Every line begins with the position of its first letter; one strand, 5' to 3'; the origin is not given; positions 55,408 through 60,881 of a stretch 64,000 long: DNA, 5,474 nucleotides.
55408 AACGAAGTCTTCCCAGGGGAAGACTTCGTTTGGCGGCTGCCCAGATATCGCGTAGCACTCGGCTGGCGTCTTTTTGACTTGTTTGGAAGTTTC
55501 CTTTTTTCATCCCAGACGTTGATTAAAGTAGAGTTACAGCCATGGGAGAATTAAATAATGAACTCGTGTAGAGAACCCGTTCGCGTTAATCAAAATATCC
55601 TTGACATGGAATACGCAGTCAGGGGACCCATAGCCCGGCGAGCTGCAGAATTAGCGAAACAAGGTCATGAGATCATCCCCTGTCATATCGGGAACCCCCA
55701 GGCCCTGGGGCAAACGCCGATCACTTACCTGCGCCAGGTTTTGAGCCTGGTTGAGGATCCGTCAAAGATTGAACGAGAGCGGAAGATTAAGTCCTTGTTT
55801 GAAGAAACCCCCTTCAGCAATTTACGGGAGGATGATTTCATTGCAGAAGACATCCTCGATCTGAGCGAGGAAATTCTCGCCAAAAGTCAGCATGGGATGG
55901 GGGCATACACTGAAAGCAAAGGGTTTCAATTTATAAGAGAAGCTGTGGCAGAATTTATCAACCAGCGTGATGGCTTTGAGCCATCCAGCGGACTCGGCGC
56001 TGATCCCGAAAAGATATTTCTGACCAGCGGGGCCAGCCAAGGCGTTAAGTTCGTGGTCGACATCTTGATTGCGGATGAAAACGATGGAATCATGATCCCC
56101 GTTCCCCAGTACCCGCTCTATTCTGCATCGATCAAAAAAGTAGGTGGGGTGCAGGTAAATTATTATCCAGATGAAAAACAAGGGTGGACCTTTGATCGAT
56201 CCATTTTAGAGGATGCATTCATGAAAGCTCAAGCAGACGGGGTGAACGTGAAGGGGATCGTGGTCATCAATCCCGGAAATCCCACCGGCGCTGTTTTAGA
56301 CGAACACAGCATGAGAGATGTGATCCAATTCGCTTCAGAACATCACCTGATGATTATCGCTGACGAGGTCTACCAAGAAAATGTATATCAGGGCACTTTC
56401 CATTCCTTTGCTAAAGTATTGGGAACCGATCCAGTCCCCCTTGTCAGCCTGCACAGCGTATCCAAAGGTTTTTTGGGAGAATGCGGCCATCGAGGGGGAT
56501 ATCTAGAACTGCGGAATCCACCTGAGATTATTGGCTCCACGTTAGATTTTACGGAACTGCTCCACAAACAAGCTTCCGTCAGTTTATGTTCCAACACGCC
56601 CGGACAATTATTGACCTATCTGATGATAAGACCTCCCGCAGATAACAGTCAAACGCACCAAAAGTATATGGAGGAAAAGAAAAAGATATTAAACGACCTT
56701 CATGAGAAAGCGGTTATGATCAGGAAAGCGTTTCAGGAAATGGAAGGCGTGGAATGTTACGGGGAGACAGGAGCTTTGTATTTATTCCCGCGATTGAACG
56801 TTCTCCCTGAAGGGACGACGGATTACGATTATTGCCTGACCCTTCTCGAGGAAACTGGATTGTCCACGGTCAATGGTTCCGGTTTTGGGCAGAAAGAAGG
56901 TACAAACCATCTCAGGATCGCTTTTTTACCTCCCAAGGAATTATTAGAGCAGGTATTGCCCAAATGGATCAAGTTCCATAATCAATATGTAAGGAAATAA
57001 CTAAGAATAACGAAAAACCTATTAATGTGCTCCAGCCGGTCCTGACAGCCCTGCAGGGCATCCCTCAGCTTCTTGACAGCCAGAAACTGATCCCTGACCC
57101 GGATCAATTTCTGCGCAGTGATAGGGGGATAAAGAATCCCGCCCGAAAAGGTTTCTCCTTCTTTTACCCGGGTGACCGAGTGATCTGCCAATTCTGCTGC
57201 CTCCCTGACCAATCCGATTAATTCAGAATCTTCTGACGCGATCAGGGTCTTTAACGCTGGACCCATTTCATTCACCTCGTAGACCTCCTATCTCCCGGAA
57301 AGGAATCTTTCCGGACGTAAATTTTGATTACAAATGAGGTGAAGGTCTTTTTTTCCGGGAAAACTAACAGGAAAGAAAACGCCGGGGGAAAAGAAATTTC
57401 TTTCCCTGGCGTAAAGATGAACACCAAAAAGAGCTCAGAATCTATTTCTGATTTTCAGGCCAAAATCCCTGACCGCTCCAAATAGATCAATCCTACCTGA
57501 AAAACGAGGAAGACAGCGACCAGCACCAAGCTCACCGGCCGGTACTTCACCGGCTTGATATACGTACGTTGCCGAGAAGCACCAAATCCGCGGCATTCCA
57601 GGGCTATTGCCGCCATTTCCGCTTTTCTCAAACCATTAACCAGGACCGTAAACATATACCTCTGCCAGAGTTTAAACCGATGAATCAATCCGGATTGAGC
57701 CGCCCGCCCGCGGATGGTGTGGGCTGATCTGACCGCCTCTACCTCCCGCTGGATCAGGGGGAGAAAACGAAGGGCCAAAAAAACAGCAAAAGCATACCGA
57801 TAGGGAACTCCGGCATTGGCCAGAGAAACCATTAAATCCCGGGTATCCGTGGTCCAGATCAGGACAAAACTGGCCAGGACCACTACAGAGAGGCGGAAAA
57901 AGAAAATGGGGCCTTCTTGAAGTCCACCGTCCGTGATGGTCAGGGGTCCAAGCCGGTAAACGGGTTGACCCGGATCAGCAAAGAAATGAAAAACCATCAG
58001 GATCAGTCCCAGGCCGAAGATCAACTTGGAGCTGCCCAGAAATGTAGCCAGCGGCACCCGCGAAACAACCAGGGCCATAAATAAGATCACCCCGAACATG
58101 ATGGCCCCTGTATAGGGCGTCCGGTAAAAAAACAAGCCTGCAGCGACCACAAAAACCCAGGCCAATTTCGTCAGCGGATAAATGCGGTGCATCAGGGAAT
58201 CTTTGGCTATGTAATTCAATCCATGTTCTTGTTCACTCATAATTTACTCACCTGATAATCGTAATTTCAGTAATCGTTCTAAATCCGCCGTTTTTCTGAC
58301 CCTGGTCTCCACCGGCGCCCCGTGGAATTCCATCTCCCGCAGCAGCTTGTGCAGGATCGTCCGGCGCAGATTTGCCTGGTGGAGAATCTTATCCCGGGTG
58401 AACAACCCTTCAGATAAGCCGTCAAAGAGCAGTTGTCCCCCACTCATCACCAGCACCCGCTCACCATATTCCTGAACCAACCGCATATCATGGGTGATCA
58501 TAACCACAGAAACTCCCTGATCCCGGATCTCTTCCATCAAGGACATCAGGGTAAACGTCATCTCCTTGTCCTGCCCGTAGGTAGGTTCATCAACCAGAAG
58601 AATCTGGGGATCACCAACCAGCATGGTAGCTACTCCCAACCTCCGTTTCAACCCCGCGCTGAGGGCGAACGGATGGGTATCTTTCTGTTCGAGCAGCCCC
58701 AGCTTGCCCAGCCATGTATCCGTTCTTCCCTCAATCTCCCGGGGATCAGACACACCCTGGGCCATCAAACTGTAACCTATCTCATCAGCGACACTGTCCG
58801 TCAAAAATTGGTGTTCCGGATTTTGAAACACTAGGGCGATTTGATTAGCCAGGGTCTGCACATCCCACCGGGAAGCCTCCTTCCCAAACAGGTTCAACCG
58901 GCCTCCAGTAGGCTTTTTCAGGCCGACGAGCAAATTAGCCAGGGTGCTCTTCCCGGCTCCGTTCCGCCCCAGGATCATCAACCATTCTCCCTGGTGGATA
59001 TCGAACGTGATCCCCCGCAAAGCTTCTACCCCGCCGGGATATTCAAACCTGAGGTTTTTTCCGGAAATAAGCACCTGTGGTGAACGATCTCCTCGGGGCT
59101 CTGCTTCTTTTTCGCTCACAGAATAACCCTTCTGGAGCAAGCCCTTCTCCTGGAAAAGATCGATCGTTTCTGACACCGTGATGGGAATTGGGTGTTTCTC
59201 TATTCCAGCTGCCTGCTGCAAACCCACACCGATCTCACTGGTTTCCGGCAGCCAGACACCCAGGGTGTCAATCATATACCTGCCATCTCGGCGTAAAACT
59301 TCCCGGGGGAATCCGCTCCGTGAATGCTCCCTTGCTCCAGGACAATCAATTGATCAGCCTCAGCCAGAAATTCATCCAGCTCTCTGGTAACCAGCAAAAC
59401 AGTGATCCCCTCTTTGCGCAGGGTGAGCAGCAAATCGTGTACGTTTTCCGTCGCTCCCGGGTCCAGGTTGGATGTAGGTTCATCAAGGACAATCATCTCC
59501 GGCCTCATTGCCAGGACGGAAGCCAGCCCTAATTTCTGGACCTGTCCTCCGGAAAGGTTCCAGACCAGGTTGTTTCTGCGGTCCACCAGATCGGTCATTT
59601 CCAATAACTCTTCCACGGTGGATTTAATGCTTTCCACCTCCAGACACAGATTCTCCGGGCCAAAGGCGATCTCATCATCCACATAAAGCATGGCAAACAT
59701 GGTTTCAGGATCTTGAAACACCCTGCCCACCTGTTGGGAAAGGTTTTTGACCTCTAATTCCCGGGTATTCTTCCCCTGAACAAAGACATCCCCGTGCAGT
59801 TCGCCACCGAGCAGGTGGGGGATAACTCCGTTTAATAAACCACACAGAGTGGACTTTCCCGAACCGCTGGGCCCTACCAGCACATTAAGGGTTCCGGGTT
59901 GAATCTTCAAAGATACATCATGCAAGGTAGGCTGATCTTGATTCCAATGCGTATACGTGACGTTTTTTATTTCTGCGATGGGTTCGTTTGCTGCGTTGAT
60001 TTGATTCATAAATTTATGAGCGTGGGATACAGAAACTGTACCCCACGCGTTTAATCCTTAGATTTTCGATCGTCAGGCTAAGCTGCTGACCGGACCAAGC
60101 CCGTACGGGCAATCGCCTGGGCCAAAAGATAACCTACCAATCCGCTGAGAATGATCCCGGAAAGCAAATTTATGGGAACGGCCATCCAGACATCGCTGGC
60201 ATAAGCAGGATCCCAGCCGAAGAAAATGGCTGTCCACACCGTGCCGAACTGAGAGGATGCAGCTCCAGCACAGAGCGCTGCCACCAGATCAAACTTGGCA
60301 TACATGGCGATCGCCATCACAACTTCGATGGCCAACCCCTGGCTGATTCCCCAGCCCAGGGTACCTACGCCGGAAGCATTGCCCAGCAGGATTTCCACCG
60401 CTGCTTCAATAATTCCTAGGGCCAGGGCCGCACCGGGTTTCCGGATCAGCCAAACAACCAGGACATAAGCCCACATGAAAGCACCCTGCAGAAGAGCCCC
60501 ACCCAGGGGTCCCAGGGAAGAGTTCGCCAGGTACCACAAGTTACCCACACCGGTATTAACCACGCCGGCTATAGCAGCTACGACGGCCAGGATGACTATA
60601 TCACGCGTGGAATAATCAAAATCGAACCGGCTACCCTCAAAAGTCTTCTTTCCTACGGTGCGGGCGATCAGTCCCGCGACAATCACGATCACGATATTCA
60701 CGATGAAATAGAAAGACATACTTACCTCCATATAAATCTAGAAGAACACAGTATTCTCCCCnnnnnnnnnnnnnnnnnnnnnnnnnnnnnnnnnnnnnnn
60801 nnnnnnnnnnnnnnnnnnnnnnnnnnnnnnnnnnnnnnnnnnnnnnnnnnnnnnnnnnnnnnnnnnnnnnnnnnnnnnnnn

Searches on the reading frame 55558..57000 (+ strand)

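Call 3: search_protein_families(library=pfam, proteins=[window:55558-57000:+], max_evalue=0.01)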
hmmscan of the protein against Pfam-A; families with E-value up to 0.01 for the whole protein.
window:55558-57000:+ (480 aa): 1 family
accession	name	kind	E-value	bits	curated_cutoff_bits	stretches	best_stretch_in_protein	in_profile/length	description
PF00155.27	Aminotran_1_2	-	8.8e-39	134.1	19.7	1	105-462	28-354/361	Aminotransferase class I and II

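Call 4: search_protein_families(library=ncbifam, proteins=[window:55558-57000:+], max_evalue=0.01)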
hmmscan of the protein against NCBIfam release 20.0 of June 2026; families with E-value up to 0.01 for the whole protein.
window:55558-57000:+ (480 aa): 67 families (the best 25 are shown)
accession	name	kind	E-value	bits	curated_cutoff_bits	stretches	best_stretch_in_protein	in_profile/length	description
NF006230.0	PRK08363.1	equivalog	7.1e-64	216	534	1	102-476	51-394/398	alanine aminotransferase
TIGR01265.1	tyr_nico_aTase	subfamily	1.8e-45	155.6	292.45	1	58-473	16-398/403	tyrosine/nicotianamine family aminotransferase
NF041364.1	GntC_guanitoxin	equivalog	2.3e-44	151.8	415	1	98-473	15-356/356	guanitoxin biosynthesis PLP-dependent (S)-gamma-hydroxy-L-arginine cyclodehydratase GntC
TIGR01264.1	tyr_amTase_E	equivalog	1.1e-35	123.2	474.25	1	112-466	64-391/403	tyrosine transaminase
NF005744.0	PRK07568.1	subfamily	3.3e-35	121.6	389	1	107-465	52-381/398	pyridoxal phosphate-dependent aminotransferase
NF041091.1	asp_aminotase_Arch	equivalog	5e-32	111.2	550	1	104-473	47-374/376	aspartate aminotransferase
NF004770.0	PRK06108.1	subfamily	1.9e-31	109.2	422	2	111-319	63-259/396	pyridoxal phosphate-dependent aminotransferase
NF005334.0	PRK06855.1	equivalog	8.5e-31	107.3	443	1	113-409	65-339/434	pyridoxal phosphate-dependent aminotransferase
NF005816.0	PRK07682.1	equivalog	2.7e-30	105.3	620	1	91-474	38-383/390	aminotransferase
NF005817.0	PRK07683.1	equivalog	3.3e-29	101.8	575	1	113-474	57-381/387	aminotransferase A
NF004975.0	PRK06348.1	equivalog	2.3e-28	99.3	549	1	104-467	49-376/384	pyridoxal phosphate-dependent aminotransferase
TIGR03540.1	DapC_direct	equivalog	7.8e-28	97.5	593.25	2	114-305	60-239/383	LL-diaminopimelate aminotransferase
NF006514.0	PRK08960.1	equivalog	1.9e-27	96.1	554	1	91-466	41-377/388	pyridoxal phosphate-dependent aminotransferase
NF006756.0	PRK09276.1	subfamily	5.5e-26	91.4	507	2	109-305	60-241/387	LL-diaminopimelate aminotransferase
NF005305.0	PRK06836.1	equivalog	2.9e-25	89.3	376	1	105-477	58-394/396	pyridoxal phosphate-dependent aminotransferase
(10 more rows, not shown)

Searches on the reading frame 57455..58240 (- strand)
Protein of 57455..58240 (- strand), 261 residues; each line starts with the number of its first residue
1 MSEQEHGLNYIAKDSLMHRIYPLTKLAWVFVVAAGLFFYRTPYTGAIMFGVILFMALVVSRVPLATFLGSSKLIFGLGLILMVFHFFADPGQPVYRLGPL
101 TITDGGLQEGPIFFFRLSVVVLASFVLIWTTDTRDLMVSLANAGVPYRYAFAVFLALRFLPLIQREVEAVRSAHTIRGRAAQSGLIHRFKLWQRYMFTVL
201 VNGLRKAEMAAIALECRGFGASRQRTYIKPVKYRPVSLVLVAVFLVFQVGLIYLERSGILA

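Call 3: search_protein_families(library=pfam, proteins=[window:57455-58240:-], max_evalue=0.01)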
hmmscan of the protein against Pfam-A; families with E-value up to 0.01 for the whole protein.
window:57455-58240:- (261 aa): 1 family
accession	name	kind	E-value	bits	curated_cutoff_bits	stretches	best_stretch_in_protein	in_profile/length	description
PF02361.21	CbiQ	-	3.7e-36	125.2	25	1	15-227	3-215/216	Cobalt transport protein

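Call 4: search_protein_families(library=ncbifam, proteins=[window:57455-58240:-], max_evalue=0.01)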
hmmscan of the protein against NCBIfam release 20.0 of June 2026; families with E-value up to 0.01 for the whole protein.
window:57455-58240:- (261 aa): 2 families
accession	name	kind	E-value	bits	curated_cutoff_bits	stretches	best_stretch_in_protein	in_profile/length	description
TIGR02454.1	ECF_T_CbiQ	equivalog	5.7e-24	85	111.8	1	22-217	3-200/200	cobalt ECF transporter T component CbiQ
NF012029.0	PRK15485.1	equivalog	0.0006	19.9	303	1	17-177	13-179/225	energy-coupling factor ABC transporter transmembrane protein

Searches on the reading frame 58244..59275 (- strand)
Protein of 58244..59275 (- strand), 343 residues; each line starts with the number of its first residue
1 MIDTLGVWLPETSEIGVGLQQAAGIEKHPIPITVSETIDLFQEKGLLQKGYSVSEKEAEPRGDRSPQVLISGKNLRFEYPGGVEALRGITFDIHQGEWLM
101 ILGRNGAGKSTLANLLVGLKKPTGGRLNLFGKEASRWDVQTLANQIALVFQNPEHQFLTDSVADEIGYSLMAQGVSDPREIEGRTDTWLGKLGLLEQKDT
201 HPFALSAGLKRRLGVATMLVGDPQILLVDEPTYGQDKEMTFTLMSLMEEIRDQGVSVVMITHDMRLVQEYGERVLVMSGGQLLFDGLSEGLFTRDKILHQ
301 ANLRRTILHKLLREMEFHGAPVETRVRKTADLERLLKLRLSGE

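Call 3: search_protein_families(library=pfam, proteins=[window:58244-59275:-], max_evalue=0.01)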
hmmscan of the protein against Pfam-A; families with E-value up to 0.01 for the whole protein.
window:58244-59275:- (343 aa): 5 families
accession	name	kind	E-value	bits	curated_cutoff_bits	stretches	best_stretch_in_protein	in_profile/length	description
PF00005.33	ABC_tran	-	1.5e-29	103.8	25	1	86-232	1-136/137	ABC transporter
PF13304.12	AAA_21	-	1.8e-07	32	27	1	202-267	235-303/304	AAA domain, putative AbiEii toxin, Type IV TA system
PF13166.12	AAA_13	-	0.00057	19.1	36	0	100-120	20-40/713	AAA domain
PF05729.18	NACHT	-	0.003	17.9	26.7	0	246-336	54-140/167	NACHT domain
PF13555.12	AAA_29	-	0.0032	17.6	27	1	89-113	15-39/61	P-loop containing region of AAA domain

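Call 4: search_protein_families(library=ncbifam, proteins=[window:58244-59275:-], max_evalue=0.01)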
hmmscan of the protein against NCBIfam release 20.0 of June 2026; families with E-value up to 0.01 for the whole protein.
window:58244-59275:- (343 aa): 189 families (the best 25 are shown)
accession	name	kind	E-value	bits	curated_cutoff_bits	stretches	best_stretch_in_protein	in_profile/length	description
TIGR04521.1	ECF_ATPase_2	equivalog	1.2e-55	188.6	330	1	74-336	5-277/279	energy-coupling factor transporter ATPase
TIGR04520.1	ECF_ATPase_1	equivalog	1.8e-53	181.7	315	1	71-334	2-266/269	energy-coupling factor transporter ATPase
NF010157.0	PRK13636.1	equivalog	2.4e-47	161.5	463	1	68-315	4-253/285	cobalt transporter ATP-binding subunit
NF010171.0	PRK13652.1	equivalog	2e-44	151.8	476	1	69-323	3-257/277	cobalt transporter ATP-binding subunit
NF010156.0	PRK13635.1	equivalog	2.3e-43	148.4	392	1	69-330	5-266/279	energy-coupling factor ABC transporter ATP-binding protein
TIGR02673.1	FtsE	equivalog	3.3e-42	144.6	264.85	1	72-280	4-213/214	cell division ATP-binding protein FtsE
TIGR01166.1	cbiO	subfamily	3.9e-41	140.6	211.8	1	79-266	1-189/190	cobalt ABC transporter, ATP-binding protein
NF010155.0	PRK13634.1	equivalog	4.2e-38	131.3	413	1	83-315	20-257/290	energy-coupling factor ABC transporter ATP-binding protein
NF010158.0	PRK13637.1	equivalog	8.8e-38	130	390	1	82-323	19-264/287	energy-coupling factor transporter ATPase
NF010167.0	PRK13648.1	subfamily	2e-37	129.1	241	1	69-304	7-242/269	energy-coupling factor transporter ATPase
NF010170.0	PRK13651.1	equivalog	6e-36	123.9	432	2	139-337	100-297/308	cobalt transporter ATP-binding subunit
TIGR03864.1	PQQ_ABC_ATP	hypoth_equivalog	4.7e-34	117.9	302.25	1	73-295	5-223/236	ABC transporter, ATP-binding subunit, PQQ-dependent alcohol dehydrogenase system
NF010153.0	PRK13631.1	equivalog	5.6e-34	117.5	463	1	83-305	39-277/320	cobalt transporter ATP-binding subunit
TIGR01188.1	drrA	subfamily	1.5e-33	116.4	312.45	1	81-294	4-214/302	daunorubicin resistance ABC transporter, ATP-binding protein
NF010068.0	PRK13548.1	equivalog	1.6e-32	112.6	261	1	69-298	5-237/261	heme ABC transporter ATP-binding protein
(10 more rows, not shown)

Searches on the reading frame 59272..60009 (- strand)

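Call 3: search_protein_families(library=pfam, proteins=[window:59272-60009:-], max_evalue=0.01)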
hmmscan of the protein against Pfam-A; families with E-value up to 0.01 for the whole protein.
window:59272-60009:- (245 aa): 7 families
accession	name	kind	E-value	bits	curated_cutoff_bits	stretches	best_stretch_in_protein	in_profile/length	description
PF00005.33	ABC_tran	-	6.6e-26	92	25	1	29-180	1-137/137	ABC transporter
PF13304.12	AAA_21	-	3.4e-10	40.9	27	1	148-208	234-297/304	AAA domain, putative AbiEii toxin, Type IV TA system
PF02463.25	SMC_N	-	3.1e-06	27.2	40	1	35-224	21-211/220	RecF/RecN/SMC N terminal domain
PF03193.22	RsgA_GTPase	-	0.00071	19.9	30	1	10-61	78-128/174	RsgA GTPase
PF13555.12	AAA_29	-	0.0011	19.1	27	1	29-55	12-38/61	P-loop containing region of AAA domain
PF09818.15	ABC_ATPase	-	0.0043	16.6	23.2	0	196-229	217-251/283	P-loop domain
PF20703.3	nSTAND1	-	0.0045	17.1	27.1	1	37-86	31-85/379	Novel STAND NTPase 1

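Call 4: search_protein_families(library=ncbifam, proteins=[window:59272-60009:-], max_evalue=0.01)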
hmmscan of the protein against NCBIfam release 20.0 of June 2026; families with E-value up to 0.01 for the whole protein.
window:59272-60009:- (245 aa): 193 families (the best 25 are shown)
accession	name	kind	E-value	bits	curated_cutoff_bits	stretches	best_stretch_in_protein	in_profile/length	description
TIGR04520.1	ECF_ATPase_1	equivalog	4.5e-58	196.8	315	1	13-241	2-226/269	energy-coupling factor transporter ATPase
TIGR04521.1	ECF_ATPase_2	equivalog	1.6e-51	175.1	330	1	14-241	3-235/279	energy-coupling factor transporter ATPase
NF010156.0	PRK13635.1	equivalog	2.8e-45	154.7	392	1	9-240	3-229/279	energy-coupling factor ABC transporter ATP-binding protein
NF010155.0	PRK13634.1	equivalog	3.4e-43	148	413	1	25-241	19-236/290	energy-coupling factor ABC transporter ATP-binding protein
NF010167.0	PRK13648.1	subfamily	1.9e-42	145.5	241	1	8-237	4-228/269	energy-coupling factor transporter ATPase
TIGR00972.1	3a0107s01c2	equivalog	4.7e-40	137.5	343.2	1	20-238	8-230/248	phosphate ABC transporter ATP-binding protein PstB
NF010166.0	PRK13646.1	equivalog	4.3e-39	134.5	458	1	15-241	6-236/286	energy-coupling factor transporter ATPase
TIGR01166.1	cbiO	subfamily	2.2e-38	131.6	211.8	1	25-212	4-188/190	cobalt ABC transporter, ATP-binding protein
NF010158.0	PRK13637.1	equivalog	3.2e-38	131.5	390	1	14-237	5-231/287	energy-coupling factor transporter ATPase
NF010171.0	PRK13652.1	equivalog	7.5e-38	130.2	476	1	12-236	4-223/277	cobalt transporter ATP-binding subunit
TIGR00968.1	3a0106s01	subfamily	1.6e-37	129.3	342.75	1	26-242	13-222/237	sulfate ABC transporter ATP-binding protein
TIGR02673.1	FtsE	equivalog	2.4e-37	128.7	264.85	1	12-227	2-213/214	cell division ATP-binding protein FtsE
NF007027.0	PRK09493.1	equivalog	1.4e-36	126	379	1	13-236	3-221/240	glutamine ABC transporter ATP-binding protein GlnQ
TIGR03265.1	PhnT2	equivalog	2.4e-36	125.7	457.7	1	25-241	16-225/353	putative 2-aminoethylphosphonate ABC transporter ATP-binding protein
NF010157.0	PRK13636.1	equivalog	1.8e-34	119.2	463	1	10-230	4-221/285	cobalt transporter ATP-binding subunit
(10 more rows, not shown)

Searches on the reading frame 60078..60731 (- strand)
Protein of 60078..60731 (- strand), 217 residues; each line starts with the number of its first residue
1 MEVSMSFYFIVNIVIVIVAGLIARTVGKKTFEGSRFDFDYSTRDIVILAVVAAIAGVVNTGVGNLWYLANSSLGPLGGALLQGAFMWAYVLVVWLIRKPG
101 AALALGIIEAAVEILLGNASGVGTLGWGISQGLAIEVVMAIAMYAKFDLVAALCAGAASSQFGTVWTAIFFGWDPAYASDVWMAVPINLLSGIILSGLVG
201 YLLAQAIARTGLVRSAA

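Call 3: search_protein_families(library=pfam, proteins=[window:60078-60731:-], max_evalue=0.01)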
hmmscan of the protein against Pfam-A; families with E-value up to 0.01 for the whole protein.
window:60078-60731:- (217 aa): 1 family
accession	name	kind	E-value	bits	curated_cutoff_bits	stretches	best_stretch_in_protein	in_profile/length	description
PF09819.14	ABC_cobalt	-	1.6e-25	90.1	25.2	1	43-160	1-119/121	ABC-type cobalt transport system, permease component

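Call 4: search_protein_families(library=ncbifam, proteins=[window:60078-60731:-], max_evalue=0.01)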
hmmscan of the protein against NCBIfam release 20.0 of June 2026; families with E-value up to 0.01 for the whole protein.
window:60078-60731:- (217 aa): 0 families

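Call 33: search_solved_structures(query=window:60078-60731:-, max_evalue=10)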
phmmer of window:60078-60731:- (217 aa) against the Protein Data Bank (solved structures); distinct sequences matched with E-value up to 10: 1.
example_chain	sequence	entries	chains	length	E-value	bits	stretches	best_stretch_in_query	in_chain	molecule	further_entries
5edl_A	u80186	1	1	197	9.6e-16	61.5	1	41-215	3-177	Putative HMP/thiamine permease protein YkoE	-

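Call 55: search_solved_structures(query=window:60078-60731:-, max_evalue=1, show_alignments=1)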
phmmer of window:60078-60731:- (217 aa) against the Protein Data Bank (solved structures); distinct sequences matched with E-value up to 1: 1.
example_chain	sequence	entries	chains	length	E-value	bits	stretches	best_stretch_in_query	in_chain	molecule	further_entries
5edl_A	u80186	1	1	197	9.6e-16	61.5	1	41-215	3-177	Putative HMP/thiamine permease protein YkoE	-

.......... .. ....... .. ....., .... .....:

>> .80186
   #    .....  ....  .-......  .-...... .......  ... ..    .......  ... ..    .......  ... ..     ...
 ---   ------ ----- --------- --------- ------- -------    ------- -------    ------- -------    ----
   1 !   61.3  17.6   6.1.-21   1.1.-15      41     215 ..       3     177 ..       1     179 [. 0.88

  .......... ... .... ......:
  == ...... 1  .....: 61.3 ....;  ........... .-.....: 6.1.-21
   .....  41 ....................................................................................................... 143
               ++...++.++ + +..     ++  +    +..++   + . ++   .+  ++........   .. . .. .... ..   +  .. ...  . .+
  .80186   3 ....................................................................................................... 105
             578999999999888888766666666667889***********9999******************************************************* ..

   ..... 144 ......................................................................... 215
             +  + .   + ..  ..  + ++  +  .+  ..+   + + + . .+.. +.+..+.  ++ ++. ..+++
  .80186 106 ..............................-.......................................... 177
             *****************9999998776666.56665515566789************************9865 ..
